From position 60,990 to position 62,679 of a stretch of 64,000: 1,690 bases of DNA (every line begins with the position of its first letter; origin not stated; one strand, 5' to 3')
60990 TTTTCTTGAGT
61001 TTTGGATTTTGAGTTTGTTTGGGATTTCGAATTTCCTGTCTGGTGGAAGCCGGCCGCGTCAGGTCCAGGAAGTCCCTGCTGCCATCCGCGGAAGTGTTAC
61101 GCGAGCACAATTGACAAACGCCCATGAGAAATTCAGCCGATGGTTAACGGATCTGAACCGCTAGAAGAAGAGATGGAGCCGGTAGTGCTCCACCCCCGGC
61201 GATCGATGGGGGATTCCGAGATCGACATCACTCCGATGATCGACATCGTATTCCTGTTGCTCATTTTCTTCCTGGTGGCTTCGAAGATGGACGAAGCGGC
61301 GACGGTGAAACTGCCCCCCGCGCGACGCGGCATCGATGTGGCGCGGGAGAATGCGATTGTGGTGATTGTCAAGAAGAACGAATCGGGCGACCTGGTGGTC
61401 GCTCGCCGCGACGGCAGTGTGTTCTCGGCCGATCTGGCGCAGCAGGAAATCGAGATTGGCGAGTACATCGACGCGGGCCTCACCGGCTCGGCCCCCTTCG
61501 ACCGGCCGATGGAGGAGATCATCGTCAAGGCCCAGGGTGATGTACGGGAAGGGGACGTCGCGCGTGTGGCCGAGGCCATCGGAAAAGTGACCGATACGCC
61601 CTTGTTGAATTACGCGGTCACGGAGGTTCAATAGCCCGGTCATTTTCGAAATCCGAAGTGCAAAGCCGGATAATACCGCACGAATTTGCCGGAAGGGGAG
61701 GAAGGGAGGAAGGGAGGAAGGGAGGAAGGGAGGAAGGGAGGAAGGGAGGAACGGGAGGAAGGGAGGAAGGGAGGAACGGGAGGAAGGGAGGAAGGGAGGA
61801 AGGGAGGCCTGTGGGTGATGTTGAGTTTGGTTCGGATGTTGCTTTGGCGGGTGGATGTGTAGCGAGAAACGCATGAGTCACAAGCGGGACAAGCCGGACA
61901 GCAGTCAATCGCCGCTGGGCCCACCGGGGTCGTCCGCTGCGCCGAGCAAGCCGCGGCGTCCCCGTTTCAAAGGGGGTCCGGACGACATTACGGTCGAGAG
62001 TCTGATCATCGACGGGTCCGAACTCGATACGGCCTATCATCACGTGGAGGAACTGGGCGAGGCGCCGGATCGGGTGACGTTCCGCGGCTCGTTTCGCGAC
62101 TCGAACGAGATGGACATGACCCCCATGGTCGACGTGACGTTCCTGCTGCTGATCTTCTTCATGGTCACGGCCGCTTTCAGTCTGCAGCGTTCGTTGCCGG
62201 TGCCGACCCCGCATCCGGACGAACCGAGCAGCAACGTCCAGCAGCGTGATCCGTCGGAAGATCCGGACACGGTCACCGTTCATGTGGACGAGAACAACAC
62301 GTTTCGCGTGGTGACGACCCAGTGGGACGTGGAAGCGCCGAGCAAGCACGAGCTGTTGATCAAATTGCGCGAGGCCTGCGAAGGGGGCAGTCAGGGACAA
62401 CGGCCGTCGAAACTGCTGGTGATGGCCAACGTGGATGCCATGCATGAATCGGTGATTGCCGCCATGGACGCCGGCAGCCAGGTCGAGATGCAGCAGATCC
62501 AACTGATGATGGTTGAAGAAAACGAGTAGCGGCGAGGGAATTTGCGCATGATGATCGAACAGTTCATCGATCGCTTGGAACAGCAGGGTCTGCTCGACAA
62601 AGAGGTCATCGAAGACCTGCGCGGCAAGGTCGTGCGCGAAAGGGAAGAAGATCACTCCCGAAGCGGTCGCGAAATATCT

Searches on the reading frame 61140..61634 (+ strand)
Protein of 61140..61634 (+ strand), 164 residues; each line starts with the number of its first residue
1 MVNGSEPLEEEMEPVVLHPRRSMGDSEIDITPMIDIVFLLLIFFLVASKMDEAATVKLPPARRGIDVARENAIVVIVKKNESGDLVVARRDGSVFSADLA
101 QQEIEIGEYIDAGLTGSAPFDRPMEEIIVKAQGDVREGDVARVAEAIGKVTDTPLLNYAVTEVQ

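Call 35: search_protein_families(library=pfam, proteins=[window:61140-61634:+], max_evalue=0.001)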
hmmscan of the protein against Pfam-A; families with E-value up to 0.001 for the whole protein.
window:61140-61634:+ (164 aa): 1 family
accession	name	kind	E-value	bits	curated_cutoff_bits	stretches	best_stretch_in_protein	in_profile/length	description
PF02472.21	ExbD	-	2.6e-15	57.1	25.4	1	25-149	5-115/128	Biopolymer transport protein ExbD/TolR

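Call 48: find_encoding_contigs(protein=window:61140-61634:+, flank=10000, max_places=4)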
Protein window:61140-61634:+ (164 aa): no gene with exactly this product is on record in the collection.

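Call 49: find_homologous_proteins(query=window:61140-61634:+, max_evalue=1e-40)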
Query window:61140-61634:+ (164 aa): 74 proteins with E <= 1e-40 among 825 candidates.
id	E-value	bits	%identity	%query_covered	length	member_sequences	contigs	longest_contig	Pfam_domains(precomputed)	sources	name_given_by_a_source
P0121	8.0e-97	339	100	100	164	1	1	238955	PF02472.22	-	-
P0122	7.4e-88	310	91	100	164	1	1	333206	PF02472.22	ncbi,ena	-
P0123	3.3e-83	295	87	100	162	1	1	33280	PF02472.22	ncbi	-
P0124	2.0e-82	293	88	95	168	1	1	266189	PF02472.22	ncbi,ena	-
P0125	2.3e-72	260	78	100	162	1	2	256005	PF02472.22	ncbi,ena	-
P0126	1.7e-69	251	77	95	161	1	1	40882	PF02472.22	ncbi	-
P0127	2.4e-69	250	80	93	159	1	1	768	PF02472.22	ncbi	-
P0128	1.3e-68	248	75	95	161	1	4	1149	PF02472.22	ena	-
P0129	6.2e-67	242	81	87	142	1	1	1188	PF02472.22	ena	-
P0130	7.8e-67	242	81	87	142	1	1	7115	PF02472.22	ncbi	-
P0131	3.8e-64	233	74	95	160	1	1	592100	PF02472.22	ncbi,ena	-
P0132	5.4e-64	233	70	99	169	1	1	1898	PF02472.22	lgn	-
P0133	8.5e-64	232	76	94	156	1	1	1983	PF02472.22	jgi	jgi:biopolymer transport protein ExbD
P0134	1.7e-63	231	74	90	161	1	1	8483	PF02472.22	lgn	-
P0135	3.4e-63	230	74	89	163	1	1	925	PF02472.22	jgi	jgi:biopolymer transport protein ExbD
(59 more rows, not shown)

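Call 50: find_encoding_contigs(protein=P0122, flank=10000, max_places=2)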
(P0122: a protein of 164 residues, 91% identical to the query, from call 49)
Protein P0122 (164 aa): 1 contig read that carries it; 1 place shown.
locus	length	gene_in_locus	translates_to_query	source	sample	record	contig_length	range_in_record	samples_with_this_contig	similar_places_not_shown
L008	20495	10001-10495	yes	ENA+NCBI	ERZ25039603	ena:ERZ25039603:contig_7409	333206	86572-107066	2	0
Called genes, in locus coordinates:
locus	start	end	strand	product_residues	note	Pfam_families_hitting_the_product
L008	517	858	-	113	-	PF02452:PemK_toxin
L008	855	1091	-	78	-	-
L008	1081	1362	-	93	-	PF22091:DUF6941 (weak)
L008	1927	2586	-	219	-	-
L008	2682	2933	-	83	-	-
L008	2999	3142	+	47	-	-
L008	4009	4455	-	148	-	-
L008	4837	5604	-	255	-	PF07963:N_methyl, PF07596:SBP_bac_10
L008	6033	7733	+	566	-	PF13646:HEAT_2 (faint)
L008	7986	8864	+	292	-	-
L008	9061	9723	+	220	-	PF01618:MotA_ExbB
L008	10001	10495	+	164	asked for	PF02472:ExbD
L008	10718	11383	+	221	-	PF02472:ExbD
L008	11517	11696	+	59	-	-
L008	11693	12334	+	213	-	PF07382:HC2 (weak)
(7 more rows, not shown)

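Call 51: find_encoding_contigs(protein=P0124, flank=10000, max_places=2)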
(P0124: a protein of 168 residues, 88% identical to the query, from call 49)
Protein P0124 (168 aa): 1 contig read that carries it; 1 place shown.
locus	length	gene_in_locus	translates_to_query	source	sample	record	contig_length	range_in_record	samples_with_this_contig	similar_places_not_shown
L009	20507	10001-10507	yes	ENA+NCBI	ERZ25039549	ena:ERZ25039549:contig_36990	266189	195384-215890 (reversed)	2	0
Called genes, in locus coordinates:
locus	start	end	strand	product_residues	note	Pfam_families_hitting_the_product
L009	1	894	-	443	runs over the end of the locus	PF07690:MFS_1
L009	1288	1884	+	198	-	-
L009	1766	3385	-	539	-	PF00171:Aldedh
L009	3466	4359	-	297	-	PF01619:Pro_dh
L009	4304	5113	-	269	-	-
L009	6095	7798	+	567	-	PF13646:HEAT_2 (weak)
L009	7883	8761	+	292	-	-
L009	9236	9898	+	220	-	PF01618:MotA_ExbB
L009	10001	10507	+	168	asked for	PF02472:ExbD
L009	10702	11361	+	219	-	PF02472:ExbD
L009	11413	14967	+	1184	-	PF13360:PQQ_2, PF13570:Beta-prop_ACSF4 (weak)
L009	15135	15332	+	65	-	-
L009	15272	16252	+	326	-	-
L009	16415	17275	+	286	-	PF00496:SBP_bac_5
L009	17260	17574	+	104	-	-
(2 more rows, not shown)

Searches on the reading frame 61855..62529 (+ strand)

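Call 35: search_protein_families(library=pfam, proteins=[window:61855-62529:+], max_evalue=0.001)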
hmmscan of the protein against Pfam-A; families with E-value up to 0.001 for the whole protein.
window:61855-62529:+ (224 aa): 1 family
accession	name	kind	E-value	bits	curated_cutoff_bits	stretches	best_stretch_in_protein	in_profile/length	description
PF02472.21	ExbD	-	1.2e-18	67.9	25.4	1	82-219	4-125/128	Biopolymer transport protein ExbD/TolR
